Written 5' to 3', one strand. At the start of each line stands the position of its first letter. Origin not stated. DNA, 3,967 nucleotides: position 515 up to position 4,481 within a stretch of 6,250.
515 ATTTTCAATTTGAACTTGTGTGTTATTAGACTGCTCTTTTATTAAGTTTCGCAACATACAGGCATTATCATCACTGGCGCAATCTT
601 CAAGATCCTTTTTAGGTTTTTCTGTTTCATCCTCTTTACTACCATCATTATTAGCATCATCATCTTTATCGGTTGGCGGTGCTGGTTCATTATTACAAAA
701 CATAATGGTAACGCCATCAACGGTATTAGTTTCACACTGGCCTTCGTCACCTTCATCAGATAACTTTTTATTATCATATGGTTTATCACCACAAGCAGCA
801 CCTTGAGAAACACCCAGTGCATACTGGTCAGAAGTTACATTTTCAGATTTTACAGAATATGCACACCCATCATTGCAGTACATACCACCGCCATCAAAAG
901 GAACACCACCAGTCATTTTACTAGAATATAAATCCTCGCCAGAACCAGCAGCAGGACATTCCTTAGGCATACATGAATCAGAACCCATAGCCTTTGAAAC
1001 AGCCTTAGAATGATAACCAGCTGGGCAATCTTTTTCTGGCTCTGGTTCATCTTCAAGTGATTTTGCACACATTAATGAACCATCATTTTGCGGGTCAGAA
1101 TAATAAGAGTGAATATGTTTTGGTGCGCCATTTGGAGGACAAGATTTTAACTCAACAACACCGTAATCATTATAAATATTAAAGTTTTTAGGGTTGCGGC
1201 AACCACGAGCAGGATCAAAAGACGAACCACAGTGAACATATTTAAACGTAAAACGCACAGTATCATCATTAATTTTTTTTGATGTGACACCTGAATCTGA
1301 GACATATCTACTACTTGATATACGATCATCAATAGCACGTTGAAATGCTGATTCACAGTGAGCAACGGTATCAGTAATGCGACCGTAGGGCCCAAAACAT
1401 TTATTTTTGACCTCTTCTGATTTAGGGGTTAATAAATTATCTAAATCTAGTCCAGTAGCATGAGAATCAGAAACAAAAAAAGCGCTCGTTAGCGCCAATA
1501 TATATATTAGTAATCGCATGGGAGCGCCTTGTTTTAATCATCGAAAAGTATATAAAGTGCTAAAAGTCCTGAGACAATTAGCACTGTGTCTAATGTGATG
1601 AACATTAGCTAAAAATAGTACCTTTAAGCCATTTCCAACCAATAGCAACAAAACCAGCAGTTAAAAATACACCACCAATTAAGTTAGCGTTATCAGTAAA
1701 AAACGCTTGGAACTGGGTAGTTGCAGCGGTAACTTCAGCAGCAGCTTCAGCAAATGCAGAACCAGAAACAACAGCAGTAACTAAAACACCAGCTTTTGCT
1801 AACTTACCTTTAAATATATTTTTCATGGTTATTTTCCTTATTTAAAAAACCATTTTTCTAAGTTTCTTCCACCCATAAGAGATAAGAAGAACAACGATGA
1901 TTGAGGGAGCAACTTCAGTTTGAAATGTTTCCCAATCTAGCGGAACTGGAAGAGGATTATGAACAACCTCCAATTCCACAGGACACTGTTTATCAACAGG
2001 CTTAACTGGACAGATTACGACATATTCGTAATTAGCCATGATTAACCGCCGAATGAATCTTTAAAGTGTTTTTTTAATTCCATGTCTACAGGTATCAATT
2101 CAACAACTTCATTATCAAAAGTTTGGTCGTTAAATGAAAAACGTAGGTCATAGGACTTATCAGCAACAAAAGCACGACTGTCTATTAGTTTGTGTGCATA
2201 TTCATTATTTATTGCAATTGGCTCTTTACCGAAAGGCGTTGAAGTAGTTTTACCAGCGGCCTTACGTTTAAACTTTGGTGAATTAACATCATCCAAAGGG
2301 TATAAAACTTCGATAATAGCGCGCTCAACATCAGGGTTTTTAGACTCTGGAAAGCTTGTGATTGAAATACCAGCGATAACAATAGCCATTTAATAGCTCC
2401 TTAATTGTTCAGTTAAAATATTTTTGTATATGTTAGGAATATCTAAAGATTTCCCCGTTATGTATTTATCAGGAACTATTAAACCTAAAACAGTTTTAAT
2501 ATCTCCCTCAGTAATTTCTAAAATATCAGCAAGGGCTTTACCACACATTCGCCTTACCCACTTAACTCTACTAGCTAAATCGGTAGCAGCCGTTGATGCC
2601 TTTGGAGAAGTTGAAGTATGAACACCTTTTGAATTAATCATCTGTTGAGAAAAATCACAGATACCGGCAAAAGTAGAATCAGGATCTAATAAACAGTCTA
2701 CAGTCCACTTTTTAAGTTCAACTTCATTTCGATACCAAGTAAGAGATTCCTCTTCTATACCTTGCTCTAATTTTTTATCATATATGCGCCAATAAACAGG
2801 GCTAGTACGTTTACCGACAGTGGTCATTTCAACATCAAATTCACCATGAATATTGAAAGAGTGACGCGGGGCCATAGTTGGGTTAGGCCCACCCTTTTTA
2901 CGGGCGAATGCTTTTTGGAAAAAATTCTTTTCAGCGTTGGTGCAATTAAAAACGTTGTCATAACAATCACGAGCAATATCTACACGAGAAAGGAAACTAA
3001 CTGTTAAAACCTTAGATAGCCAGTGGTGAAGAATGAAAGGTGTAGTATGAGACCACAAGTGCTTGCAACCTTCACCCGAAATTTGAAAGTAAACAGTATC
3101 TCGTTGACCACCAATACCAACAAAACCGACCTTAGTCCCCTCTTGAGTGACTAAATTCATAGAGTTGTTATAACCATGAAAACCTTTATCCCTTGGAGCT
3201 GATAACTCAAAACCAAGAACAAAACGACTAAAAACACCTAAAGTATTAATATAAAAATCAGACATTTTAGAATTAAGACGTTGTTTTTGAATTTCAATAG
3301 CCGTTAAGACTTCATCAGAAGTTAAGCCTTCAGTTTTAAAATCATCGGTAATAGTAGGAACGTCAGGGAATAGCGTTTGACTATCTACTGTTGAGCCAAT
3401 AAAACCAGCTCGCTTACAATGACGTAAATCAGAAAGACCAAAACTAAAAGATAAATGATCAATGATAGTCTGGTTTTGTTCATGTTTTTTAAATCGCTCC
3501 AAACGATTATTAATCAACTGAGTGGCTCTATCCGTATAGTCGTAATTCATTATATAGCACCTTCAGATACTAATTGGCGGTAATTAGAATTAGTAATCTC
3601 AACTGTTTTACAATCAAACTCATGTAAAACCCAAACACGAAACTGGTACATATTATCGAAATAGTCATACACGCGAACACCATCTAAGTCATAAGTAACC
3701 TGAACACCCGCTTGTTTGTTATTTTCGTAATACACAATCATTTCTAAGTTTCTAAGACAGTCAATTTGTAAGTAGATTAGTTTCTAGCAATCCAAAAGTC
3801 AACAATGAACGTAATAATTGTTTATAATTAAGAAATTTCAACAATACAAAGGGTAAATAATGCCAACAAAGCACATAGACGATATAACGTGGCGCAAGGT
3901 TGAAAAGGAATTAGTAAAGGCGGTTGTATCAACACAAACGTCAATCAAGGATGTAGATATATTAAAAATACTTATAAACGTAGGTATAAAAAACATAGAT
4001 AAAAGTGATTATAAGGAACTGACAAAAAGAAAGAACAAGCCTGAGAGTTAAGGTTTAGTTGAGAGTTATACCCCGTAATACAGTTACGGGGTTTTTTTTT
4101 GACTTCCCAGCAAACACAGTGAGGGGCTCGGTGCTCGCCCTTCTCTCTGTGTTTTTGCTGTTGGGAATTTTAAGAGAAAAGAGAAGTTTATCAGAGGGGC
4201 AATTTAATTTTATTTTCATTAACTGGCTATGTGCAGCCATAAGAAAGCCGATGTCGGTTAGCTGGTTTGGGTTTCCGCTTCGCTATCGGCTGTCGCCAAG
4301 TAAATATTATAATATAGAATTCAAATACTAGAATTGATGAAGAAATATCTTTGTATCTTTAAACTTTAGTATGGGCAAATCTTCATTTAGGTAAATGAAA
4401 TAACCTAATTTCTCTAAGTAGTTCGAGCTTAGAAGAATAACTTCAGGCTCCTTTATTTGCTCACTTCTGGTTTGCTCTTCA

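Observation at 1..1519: The largest gene in the window is missing from the ORF track: a junction-spanning 511-aa pIII-like adsorption protein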

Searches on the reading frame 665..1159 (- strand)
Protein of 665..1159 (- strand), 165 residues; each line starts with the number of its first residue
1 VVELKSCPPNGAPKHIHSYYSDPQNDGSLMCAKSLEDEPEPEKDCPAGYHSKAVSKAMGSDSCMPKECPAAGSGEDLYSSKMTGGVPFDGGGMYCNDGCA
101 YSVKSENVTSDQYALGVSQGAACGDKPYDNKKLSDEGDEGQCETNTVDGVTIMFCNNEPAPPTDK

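Call 80: predict_structure(alignment_id=A6)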
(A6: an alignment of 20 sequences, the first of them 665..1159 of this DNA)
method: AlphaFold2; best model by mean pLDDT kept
length: 165 residues; sequences in the alignment: 20
mean_pLDDT: 83.8   pTM: 0.65
mean pLDDT of the five models: 83.8, 79.6, 71.0, 69.5, 67.7
residues with pLDDT >= 90: 62; 70-90: 79; 50-70: 20; < 50: 4
segments of 3 or more residues with pLDDT < 50: none
pLDDT, mean of each block of 10 residues (from residue 1): 75 76 77 71 81 88 91 94 84 94 95 95 89 88 86 75 48
secondary structure, 60 per line:
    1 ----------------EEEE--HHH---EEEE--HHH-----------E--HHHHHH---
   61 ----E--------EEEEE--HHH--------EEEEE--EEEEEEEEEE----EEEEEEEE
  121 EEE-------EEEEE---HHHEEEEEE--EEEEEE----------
elements in order: E17-20 E29-32 H52-57 E74-78 E92-96 E99-108 E113-123 E131-135 E142-147 E150-155

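Call 84: fold_search(model_id=the predicted structure, library=pdb)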
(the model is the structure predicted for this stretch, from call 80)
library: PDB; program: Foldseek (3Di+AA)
matches with E <= 10: 115; with E <= 0.001: 0
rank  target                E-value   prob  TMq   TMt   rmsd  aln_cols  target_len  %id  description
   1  6su2_B                9.8e-01  0.30  0.22  0.08   8.7        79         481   11  Trypanosoma congolense pyruvate kinase in complex with citrate and glycerol (released 2020-03-04)
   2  6lkd_B                1.3e+00  0.06  0.16  0.08  15.1       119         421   10  in meso full-length rat KMO in complex with a pyrazoyl benzoic acid inhibitor (released 2020-12-23)
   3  1fx0_B                1.8e+00  0.13  0.18  0.08   7.4        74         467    9  Crystal structure of the chloroplast F1-ATPase from spinach (released 2001-09-25)
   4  6su1_D                1.9e+00  0.18  0.21  0.08   8.3        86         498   13  Trypanosoma congolense pyruvate kinase in complex with citrate and glycerol (released 2020-03-04)
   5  6phd_C                1.9e+00  0.02  0.12  0.11  15.3       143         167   21  Pfs25 in complex with the human transmission blocking antibody 2586 (released 2019-10-02)
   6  3ktx_A                2.0e+00  0.16  0.20  0.08   7.5        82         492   13  Crystal structure of Leishmania mexicana pyruvate kinase (LmPYK)in complex with 1,3,6,8-pyrenetetrasulfonic acid (released 2010-02-09)
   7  8ezk_A                2.4e+00  0.02  0.12  0.12  13.8       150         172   15  Pfs25 in complex with transmission-reducing antibody AS01-04 (released 2023-08-16)
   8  6su1_C                2.5e+00  0.15  0.23  0.09   9.4        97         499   12  Trypanosoma congolense pyruvate kinase in complex with citrate and glycerol (released 2020-03-04)
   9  3hur                  2.6e+00  0.04  0.17  0.09  19.0       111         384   12  Crystal structure of alanine racemase from Oenococcus oeni (released 2009-07-14)
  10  6r0w_F                2.8e+00  0.13  0.18  0.08   5.1        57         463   16  Thermus thermophilus V/A-type ATPase/synthase, rotational state 2 (released 2019-08-28)
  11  4hyv_A                2.8e+00  0.12  0.20  0.08   8.4        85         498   16  Pyruvate kinase (PYK) from Trypanosoma brucei in the presence of Magnesium, PEP and F26BP (released 2013-09-11)
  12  8wi7_Z                2.8e+00  0.03  0.13  0.24  10.7        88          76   11  Cryo- EM structure of Mycobacterium smegmatis 70S ribosome, bS1 and RafH. (released 2024-02-28)
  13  4krz_A                3.0e+00  0.18  0.21  0.08   4.6        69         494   14  Apo crystal structure of pyruvate kinase (PYK) from Trypanosoma cruzi (released 2014-11-19)
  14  6x9x_B                3.0e+00  0.01  0.11  0.09  20.5       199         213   14  Crystal structure of Fab fragment of Anti-HCV E2 antibody (HC84.26) (released 2020-12-02)
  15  3qv7_A                3.1e+00  0.10  0.20  0.08   7.9        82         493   15  Crystal structure of Leishmania mexicana pyruvate kinase(LmPYK)in complex with ponceau S and acid blue 25. (released 2011-06-29)
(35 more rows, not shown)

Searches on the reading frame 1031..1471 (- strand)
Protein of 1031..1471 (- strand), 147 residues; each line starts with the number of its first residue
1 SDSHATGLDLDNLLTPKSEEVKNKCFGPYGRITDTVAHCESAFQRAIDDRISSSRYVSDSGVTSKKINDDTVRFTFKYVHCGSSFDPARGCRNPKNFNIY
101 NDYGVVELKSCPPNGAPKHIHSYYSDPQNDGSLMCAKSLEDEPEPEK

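Call 86: find_homologous_proteins(query=window:1031-1471:-, max_evalue=0.001)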
Query seq(147 aa): 9 candidates shared short words with the query, none scored E <= 0.001.

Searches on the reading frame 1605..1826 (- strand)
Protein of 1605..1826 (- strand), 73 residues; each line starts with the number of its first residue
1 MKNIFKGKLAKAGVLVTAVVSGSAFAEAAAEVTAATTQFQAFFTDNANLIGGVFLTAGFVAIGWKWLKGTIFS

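Call 6: search_protein_families(library=pfam, proteins=[window:1605-1826:-], max_evalue=0.1)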
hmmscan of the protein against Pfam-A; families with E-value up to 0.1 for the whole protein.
window:1605-1826:- (73 aa): 2 families
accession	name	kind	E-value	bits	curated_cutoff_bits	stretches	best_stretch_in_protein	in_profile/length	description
PF05356.16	Phage_Coat_B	-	0.035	14.6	23.5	1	16-69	5-54/56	Inovirus Coat protein B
PF04956.18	TrbC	-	0.044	14.4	27.9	1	6-69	10-71/98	TrbC/VIRB2 pilin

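Call 7: search_protein_families(library=phrogs, proteins=[window:1605-1826:-], max_evalue=0.1)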
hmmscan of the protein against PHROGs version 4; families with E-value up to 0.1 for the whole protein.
window:1605-1826:- (73 aa): 4 families
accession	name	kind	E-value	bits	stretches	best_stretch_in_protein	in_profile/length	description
phrog_2374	-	unknown function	1.5e-06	29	1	8-72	9-74/74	-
phrog_1646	-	head and packaging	2.1e-05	25.8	1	7-62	10-70/81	major coat protein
phrog_7106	-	head and packaging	0.0074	17.6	1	7-49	11-54/72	major head protein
phrog_1859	-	head and packaging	0.025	15.9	1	2-38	5-45/76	major head protein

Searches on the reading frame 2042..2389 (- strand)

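Call 6: search_protein_families(library=pfam, proteins=[window:2042-2389:-], max_evalue=0.1)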
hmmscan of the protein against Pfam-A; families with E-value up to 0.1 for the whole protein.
window:2042-2389:- (115 aa): 1 family
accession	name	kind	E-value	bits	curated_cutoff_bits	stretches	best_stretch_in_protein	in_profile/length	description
PF06950.17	DUF1293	-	1.5e-26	93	27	1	5-112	2-108/110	Protein of unknown function (DUF1293)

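Call 7: search_protein_families(library=phrogs, proteins=[window:2042-2389:-], max_evalue=0.1)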
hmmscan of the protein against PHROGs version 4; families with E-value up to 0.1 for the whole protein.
window:2042-2389:- (115 aa): 2 families
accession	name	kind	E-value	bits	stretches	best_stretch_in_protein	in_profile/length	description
phrog_1410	-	DNA, RNA and nucleotide metabolism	2.7e-32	112.2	1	3-113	2-110/113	single strand DNA binding protein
phrog_37566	-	unknown function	1.5e-10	41.6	1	68-112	1-47/51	-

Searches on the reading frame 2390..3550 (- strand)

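Call 6: search_protein_families(library=pfam, proteins=[window:2390-3550:-], max_evalue=0.1)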
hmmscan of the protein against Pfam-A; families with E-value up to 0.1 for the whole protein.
window:2390-3550:- (386 aa): 1 family
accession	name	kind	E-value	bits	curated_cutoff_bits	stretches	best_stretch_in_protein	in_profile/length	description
PF02486.25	Rep_trans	-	1.2e-15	58.1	29.6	1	187-356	3-198/201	Replication initiation factor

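Call 7: search_protein_families(library=phrogs, proteins=[window:2390-3550:-], max_evalue=0.1)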
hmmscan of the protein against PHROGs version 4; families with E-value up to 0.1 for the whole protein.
window:2390-3550:- (386 aa): 4 families
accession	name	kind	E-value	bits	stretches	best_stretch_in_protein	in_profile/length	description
phrog_453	-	DNA, RNA and nucleotide metabolism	5.3e-106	356.6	1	13-383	102-433/447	replication initiation protein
phrog_16222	-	unknown function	2.4e-54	184.9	1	190-381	1-189/193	-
phrog_27563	-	unknown function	7.6e-35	121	1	20-182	8-166/167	-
phrog_13557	-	unknown function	3.7e-25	89.1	1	277-381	1-102/106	-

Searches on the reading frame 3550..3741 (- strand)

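Call 6: search_protein_families(library=pfam, proteins=[window:3550-3741:-], max_evalue=0.1)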
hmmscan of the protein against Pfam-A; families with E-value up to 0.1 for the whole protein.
window:3550-3741:- (63 aa): 1 family
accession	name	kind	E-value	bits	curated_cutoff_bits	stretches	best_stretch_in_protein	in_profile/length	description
PF13888.11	MRF_C2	-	0.061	13.7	23.2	1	10-48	85-120/138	Myelin gene regulatory factor C-terminal domain 2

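Call 7: search_protein_families(library=phrogs, proteins=[window:3550-3741:-], max_evalue=0.1)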
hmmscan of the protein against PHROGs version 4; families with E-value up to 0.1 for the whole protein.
window:3550-3741:- (63 aa): 3 families
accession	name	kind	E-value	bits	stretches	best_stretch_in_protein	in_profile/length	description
phrog_2419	-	unknown function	3.4e-17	63.6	1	2-62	4-63/67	-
phrog_3104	-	unknown function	0.054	14.7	1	2-57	5-59/69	-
phrog_3385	-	unknown function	0.092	13.8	0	5-43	16-52/69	-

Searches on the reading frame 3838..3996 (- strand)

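Call 6: search_protein_families(library=pfam, proteins=[window:3838-3996:-], max_evalue=0.1)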
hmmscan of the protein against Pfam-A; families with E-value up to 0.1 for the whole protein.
window:3838-3996:- (52 aa): 0 families

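Call 7: search_protein_families(library=phrogs, proteins=[window:3838-3996:-], max_evalue=0.1)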
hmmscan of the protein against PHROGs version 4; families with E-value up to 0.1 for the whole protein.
window:3838-3996:- (52 aa): 1 family
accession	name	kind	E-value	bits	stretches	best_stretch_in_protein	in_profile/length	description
phrog_33665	-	unknown function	0.088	14.1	1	2-45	36-78/118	-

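Call 93: search_protein_families(library=phrogs, proteins=[window:3838-3996:-], max_evalue=0.05)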
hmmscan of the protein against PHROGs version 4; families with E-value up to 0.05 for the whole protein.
window:3838-3996:- (52 aa): 0 families

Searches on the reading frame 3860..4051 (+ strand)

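Call 93: search_protein_families(library=phrogs, proteins=[window:3860-4051:+], max_evalue=0.05)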
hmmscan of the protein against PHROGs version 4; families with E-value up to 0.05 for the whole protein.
window:3860-4051:+ (63 aa): 1 family
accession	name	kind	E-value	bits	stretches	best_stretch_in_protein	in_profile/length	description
phrog_5219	-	unknown function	2.6e-21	76.3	1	1-60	2-61/63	-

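Call 94: search_protein_families(library=pfam, proteins=[window:3860-4051:+], max_evalue=0.05)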
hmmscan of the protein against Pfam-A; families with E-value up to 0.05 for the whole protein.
window:3860-4051:+ (63 aa): 0 families

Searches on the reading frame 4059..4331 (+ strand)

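Call 93: search_protein_families(library=phrogs, proteins=[window:4059-4331:+], max_evalue=0.05)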
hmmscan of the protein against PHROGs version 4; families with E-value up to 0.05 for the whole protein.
window:4059-4331:+ (90 aa): 0 families

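Call 94: search_protein_families(library=pfam, proteins=[window:4059-4331:+], max_evalue=0.05)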
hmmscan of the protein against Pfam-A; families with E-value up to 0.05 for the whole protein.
window:4059-4331:+ (90 aa): 1 family
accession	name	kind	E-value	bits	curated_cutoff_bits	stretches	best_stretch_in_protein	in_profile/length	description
PF11052.13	Tr-sialidase_C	-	0.00027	21.4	20.9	1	18-36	1-17/24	Trans-sialidase of Trypanosoma hydrophobic C-terminal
